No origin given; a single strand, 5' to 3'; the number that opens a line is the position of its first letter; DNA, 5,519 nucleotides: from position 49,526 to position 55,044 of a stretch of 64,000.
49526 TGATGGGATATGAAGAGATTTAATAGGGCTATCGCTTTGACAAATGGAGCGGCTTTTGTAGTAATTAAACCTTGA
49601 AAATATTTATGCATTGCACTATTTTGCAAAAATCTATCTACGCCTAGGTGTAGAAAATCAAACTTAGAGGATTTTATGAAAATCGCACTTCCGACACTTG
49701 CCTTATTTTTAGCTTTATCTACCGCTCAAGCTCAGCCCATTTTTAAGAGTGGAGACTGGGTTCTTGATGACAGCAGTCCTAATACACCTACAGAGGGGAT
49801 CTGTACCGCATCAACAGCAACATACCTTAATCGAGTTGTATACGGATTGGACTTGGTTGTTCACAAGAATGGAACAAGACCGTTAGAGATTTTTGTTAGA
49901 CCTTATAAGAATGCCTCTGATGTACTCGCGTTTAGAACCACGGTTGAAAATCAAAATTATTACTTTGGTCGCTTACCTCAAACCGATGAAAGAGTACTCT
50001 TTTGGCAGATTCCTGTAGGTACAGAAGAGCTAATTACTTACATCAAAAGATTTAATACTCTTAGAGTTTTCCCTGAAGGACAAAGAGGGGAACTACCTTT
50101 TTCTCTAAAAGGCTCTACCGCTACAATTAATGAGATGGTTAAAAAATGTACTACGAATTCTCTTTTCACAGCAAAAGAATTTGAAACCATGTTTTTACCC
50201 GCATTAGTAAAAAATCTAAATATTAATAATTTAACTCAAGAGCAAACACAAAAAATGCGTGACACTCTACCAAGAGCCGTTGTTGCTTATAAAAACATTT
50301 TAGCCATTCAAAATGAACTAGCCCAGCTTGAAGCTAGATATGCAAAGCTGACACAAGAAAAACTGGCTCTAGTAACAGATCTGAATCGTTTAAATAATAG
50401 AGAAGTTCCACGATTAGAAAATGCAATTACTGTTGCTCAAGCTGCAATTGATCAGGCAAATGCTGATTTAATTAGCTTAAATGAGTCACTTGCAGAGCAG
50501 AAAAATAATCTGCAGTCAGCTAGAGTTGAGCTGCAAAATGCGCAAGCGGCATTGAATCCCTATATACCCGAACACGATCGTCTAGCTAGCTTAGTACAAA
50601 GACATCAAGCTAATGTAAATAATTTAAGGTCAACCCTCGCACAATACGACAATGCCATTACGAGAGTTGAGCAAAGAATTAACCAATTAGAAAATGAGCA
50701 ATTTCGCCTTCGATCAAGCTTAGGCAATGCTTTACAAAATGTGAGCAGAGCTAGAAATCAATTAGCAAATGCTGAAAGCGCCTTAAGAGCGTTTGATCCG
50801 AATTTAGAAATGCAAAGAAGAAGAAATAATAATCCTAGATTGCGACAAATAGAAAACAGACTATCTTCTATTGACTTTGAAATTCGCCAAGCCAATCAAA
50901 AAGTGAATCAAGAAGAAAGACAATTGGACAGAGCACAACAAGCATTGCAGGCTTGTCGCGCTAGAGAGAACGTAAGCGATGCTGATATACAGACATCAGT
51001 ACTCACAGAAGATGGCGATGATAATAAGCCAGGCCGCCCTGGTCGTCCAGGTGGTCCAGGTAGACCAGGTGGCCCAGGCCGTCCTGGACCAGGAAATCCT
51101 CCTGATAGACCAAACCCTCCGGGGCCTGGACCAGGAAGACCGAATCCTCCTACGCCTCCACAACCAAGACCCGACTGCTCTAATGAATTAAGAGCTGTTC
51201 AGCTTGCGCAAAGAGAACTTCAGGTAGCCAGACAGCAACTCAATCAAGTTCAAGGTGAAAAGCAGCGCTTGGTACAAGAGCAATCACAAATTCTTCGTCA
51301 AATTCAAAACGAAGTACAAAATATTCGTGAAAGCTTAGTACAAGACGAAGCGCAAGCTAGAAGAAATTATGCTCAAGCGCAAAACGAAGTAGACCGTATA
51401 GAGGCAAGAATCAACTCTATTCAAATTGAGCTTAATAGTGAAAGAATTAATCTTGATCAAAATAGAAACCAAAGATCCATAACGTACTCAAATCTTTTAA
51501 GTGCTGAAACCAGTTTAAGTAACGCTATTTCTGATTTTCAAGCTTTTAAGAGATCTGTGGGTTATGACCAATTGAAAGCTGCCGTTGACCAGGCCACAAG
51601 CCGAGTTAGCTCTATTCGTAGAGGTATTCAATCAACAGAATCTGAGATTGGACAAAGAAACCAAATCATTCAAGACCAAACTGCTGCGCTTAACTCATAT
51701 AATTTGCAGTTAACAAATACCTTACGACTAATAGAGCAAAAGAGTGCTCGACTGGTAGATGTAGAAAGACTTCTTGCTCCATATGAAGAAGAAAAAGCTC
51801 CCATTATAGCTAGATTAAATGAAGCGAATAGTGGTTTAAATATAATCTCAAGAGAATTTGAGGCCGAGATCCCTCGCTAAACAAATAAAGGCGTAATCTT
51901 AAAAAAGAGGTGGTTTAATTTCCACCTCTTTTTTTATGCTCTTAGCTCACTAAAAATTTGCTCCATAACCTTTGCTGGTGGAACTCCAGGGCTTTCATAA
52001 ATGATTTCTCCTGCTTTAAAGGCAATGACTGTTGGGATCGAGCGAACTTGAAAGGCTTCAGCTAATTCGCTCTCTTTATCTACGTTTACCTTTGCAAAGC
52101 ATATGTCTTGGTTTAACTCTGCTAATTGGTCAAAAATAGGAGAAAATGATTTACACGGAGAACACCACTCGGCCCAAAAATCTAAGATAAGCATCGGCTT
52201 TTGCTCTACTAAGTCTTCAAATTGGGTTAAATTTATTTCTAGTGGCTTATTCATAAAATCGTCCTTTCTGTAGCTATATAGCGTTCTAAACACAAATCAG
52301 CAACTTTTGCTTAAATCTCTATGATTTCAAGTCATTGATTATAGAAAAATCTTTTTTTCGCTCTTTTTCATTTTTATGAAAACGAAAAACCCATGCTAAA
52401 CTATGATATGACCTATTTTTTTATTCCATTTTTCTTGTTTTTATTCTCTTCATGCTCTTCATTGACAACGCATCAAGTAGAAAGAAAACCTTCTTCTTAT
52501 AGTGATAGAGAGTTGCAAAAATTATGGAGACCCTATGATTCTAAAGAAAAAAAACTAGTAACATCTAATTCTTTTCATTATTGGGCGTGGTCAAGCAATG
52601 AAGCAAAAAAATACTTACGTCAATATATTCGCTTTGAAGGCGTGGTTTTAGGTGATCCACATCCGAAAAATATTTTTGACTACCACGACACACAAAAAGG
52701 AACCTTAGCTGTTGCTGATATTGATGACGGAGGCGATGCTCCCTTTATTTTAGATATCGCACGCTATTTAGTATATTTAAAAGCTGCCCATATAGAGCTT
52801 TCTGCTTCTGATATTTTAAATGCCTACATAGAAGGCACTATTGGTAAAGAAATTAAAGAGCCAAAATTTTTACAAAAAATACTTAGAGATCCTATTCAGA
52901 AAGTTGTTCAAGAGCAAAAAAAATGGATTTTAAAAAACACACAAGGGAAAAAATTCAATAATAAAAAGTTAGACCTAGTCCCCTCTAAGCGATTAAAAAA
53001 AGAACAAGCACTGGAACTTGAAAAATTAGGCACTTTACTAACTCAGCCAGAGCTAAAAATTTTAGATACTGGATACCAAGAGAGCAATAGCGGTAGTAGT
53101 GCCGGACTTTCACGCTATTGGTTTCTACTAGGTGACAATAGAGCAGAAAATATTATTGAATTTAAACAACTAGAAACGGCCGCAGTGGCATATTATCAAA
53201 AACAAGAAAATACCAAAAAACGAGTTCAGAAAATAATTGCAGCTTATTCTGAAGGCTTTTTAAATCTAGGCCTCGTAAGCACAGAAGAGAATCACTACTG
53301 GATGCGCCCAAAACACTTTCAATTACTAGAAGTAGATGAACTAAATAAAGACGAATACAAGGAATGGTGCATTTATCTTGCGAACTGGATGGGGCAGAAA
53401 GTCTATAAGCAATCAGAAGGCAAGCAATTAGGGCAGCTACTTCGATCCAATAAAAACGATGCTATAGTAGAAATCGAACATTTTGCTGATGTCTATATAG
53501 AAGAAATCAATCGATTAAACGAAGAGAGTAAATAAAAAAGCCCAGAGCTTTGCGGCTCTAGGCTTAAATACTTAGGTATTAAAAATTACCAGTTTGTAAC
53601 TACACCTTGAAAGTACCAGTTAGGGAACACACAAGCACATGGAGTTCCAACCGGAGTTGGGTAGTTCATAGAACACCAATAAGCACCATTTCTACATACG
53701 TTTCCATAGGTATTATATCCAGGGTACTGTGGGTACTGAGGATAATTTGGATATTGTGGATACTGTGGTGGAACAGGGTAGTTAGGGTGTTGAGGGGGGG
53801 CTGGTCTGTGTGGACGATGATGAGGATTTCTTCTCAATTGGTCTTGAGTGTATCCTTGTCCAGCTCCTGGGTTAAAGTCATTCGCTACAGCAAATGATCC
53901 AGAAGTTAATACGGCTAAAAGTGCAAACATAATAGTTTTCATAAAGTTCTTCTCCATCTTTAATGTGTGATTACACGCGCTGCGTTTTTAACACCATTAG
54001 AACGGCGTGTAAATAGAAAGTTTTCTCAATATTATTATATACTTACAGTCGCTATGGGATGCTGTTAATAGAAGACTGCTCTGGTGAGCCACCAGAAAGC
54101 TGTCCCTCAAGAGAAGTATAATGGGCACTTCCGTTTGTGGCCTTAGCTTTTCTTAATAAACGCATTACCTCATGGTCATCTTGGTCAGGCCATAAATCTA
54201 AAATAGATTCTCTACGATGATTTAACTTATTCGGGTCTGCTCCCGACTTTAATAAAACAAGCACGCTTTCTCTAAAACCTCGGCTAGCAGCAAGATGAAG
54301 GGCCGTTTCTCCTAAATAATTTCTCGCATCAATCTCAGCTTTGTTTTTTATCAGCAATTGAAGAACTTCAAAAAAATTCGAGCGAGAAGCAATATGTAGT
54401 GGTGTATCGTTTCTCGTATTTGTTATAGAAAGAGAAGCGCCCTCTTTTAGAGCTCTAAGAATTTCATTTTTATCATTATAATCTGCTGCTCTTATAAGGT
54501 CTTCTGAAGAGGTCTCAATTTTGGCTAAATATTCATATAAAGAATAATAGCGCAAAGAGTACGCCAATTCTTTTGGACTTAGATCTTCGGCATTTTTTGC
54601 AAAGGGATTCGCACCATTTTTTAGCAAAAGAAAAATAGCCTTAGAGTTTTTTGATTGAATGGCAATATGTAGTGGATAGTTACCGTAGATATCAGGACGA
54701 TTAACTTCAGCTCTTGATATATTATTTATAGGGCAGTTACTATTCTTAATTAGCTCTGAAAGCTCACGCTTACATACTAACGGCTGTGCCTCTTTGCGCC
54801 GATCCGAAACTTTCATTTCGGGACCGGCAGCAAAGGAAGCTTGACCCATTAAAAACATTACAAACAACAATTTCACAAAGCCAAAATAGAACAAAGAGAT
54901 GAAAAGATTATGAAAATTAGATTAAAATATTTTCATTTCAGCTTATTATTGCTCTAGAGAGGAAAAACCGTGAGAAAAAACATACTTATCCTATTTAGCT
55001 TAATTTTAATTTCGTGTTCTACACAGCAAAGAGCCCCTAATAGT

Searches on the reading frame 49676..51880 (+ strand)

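Call 83: search_protein_families(library=pfam, proteins=[window:49676-51880:+], max_evalue=0.001)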
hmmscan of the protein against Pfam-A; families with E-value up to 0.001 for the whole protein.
window:49676-51880:+ (734 aa): 1 family
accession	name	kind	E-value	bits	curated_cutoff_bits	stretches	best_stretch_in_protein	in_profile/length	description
PF02050.21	FliJ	-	0.0001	23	28.4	1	348-432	6-90/123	Flagellar FliJ protein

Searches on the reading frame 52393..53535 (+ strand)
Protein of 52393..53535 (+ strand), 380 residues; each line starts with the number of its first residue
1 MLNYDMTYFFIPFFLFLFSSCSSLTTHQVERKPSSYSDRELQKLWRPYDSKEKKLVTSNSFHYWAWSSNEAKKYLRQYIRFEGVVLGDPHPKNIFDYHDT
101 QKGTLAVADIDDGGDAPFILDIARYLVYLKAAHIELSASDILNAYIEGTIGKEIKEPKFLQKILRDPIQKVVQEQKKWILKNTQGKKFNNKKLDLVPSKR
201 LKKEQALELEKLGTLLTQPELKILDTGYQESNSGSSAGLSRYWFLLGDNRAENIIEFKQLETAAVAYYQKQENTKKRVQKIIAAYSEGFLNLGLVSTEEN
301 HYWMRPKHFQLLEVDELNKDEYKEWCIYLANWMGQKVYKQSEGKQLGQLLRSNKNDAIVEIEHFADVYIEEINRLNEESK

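Call 83: search_protein_families(library=pfam, proteins=[window:52393-53535:+], max_evalue=0.001)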
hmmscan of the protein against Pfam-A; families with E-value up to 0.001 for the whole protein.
window:52393-53535:+ (380 aa): 1 family
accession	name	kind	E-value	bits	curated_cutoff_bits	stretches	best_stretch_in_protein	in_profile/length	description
PF10009.15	DUF2252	-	2e-06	27.6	22.3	0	235-370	233-380/392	Uncharacterized protein conserved in bacteria (DUF2252)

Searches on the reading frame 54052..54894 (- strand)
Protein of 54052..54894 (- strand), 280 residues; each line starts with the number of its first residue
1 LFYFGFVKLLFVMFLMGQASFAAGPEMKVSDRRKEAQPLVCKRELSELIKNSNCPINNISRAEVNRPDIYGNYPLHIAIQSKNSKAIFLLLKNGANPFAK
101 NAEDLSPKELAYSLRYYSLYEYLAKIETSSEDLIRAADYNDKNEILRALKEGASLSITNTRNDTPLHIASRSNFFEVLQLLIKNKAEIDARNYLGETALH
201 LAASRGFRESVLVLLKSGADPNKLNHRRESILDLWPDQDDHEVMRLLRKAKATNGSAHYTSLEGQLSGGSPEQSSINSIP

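Call 83: search_protein_families(library=pfam, proteins=[window:54052-54894:-], max_evalue=0.001)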
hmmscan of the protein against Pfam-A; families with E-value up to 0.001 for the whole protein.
window:54052-54894:- (280 aa): 5 families
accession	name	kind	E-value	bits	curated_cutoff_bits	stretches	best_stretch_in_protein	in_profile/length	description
PF00023.36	Ank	-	1.1e-25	88.7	21.1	3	195-225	2-32/33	Ankyrin repeat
PF12796.13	Ank_2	-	4.5e-24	85.3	27.3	2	133-223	1-88/90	Ankyrin repeats (3 copies)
PF13637.12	Ank_4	-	1e-20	73.7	22.7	2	175-214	10-49/50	Ankyrin repeats (many copies)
PF13606.12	Ank_3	-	6.4e-20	69.3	22.3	2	162-190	2-30/30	Ankyrin repeat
PF13857.12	Ank_5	-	8.5e-17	61.5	27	2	63-111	8-56/56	Ankyrin repeats (many copies)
